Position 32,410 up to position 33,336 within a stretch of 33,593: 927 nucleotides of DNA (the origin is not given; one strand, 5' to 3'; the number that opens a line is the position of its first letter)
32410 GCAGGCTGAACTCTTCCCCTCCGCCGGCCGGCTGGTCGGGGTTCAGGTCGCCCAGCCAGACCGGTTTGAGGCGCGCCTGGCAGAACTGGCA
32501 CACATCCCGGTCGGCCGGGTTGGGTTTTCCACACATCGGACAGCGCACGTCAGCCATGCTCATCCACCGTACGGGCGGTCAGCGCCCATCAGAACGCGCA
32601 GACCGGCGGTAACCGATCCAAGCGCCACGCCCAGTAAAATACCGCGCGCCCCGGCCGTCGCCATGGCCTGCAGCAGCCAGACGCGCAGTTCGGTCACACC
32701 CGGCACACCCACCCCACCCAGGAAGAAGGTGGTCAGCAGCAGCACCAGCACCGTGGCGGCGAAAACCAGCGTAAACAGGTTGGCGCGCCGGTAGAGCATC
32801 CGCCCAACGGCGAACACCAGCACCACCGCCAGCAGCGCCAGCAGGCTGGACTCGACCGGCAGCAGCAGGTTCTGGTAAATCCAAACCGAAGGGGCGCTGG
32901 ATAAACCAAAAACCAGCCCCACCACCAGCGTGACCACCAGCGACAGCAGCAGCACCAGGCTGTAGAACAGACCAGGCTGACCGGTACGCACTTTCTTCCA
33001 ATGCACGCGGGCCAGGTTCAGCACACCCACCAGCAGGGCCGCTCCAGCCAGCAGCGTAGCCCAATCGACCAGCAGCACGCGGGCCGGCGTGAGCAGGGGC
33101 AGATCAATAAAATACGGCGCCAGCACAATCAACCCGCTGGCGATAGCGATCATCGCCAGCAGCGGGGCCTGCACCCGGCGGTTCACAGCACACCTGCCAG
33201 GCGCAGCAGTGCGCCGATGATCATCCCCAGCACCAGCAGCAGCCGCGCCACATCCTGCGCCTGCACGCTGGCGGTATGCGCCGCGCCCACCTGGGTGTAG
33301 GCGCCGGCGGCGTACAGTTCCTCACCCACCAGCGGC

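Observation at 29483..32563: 1026-aa protein: N-terminal zinc ribbon, about 600 residues of acidic disorder studded with 26 PDW[LM] motifs, then a TM-ectodomain-TM anchor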

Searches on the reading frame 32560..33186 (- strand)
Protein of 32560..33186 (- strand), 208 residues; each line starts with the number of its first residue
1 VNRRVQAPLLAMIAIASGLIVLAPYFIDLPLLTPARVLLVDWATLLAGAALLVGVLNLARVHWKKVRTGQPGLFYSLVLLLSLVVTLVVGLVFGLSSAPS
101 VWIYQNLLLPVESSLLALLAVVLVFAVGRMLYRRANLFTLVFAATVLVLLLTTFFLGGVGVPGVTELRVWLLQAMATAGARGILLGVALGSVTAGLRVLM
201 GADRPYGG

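Call 5: search_protein_families(library=pfam, proteins=[window:32560-33186:-], max_evalue=0.01)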
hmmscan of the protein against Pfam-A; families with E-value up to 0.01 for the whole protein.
window:32560-33186:- (208 aa): 0 families

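Call 7: search_protein_families(library=ncbifam, proteins=[window:32560-33186:-], max_evalue=0.01)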
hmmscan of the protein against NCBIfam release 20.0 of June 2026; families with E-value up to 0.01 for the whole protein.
window:32560-33186:- (208 aa): 0 families

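Call 58: search_protein_families(library=padloc, proteins=[window:32560-33186:-], max_evalue=0.01)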
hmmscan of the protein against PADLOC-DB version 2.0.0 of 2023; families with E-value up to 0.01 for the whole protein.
window:32560-33186:- (208 aa): 0 families

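Call 74: search_protein_families(library=pfam, proteins=[window:32560-33186:-], max_evalue=10)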
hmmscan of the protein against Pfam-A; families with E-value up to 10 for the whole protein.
window:32560-33186:- (208 aa): 1 family
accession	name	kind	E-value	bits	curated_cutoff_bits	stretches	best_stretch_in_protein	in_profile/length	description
PF01146.22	Caveolin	-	4.7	7.6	25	1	73-105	56-89/133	Caveolin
